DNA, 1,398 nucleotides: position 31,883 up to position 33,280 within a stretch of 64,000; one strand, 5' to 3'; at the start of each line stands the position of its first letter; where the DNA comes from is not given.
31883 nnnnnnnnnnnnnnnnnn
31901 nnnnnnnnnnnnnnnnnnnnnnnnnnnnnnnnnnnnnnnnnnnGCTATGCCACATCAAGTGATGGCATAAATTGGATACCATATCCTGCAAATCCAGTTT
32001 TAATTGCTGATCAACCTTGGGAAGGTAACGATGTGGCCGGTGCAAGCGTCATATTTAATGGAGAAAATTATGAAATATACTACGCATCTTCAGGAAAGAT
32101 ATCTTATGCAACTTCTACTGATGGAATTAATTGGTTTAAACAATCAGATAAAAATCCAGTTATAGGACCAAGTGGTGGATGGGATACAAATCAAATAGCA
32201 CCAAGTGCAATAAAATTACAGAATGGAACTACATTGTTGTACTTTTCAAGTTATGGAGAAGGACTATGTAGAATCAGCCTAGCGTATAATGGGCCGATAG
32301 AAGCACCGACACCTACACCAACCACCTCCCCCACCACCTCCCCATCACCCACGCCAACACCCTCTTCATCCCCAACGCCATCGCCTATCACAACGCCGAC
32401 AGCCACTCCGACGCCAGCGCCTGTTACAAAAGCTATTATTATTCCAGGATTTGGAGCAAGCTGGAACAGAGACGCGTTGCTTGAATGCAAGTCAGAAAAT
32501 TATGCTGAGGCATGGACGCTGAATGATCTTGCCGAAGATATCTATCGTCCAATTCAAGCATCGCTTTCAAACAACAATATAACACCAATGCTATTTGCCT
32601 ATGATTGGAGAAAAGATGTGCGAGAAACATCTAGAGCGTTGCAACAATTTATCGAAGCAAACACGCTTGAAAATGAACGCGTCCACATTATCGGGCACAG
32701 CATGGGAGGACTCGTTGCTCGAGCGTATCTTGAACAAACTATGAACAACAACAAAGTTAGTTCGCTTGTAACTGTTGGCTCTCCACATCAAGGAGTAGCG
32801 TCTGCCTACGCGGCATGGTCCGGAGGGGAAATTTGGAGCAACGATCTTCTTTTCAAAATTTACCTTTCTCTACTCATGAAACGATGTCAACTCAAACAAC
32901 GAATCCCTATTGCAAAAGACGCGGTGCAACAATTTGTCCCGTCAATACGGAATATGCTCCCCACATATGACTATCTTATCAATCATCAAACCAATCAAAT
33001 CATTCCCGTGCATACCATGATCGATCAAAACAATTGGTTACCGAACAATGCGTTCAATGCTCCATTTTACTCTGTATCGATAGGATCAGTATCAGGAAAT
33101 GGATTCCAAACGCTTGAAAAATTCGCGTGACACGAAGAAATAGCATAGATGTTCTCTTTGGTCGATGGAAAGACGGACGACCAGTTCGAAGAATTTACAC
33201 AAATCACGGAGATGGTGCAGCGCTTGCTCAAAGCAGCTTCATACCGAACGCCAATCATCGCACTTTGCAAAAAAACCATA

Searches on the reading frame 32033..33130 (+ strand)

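Call 9: search_protein_families(library=pfam, proteins=[window:32033-33130:+], max_evalue=0.01)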
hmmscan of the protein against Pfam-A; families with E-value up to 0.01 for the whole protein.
window:32033-33130:+ (365 aa): 14 families
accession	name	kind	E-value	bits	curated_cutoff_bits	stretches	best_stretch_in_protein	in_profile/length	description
PF02089.21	Palm_thioest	-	4.8e-13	49.8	26.8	1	190-261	52-119/254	Palmitoyl protein thioesterase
PF02450.21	LCAT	-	1.7e-11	44.4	21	1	188-277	90-187/392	Lecithin:cholesterol acyltransferase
PF07819.20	PGAP1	-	1.1e-10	42.1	24.3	1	203-254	79-131/233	PGAP1-like alpha/beta domain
PF00561.26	Abhydrolase_1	-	7.1e-10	39.4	25.8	1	199-252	55-106/245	alpha/beta hydrolase fold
PF24096.1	DUF7379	-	8e-07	29.6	33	1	194-259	48-119/191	Domain of unknown function (DUF7379)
PF12697.13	Abhydrolase_6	-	6e-06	27.5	26.3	1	136-259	3-102/217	Alpha/beta hydrolase family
PF06028.17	DUF915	-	2.4e-05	24.3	22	1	215-256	103-147/255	Alpha/beta hydrolase of unknown function (DUF915)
PF05057.20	DUF676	-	9.1e-05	22.5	20.3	1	204-261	67-134/217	Putative serine esterase (DUF676)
PF12146.15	Hydrolase_4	-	0.00022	21.1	27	1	205-253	64-112/239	Serine aminopeptidase, S33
PF06259.18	Abhydrolase_8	-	0.00038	20.6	20.5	1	201-258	95-150/178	Alpha/beta hydrolase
PF05990.18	DUF900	-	0.00042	20.3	20.5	1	188-242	64-121/232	Alpha/beta hydrolase of unknown function (DUF900)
PF00756.26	Esterase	-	0.003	17.8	22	0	190-229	92-129/251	Putative esterase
PF01764.32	Lipase_3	-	0.0033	17.8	22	1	198-254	48-106/140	Lipase (class 3)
PF10230.15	LIDHydrolase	-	0.0074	16.5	27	0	189-245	58-113/262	Lipid-droplet associated hydrolase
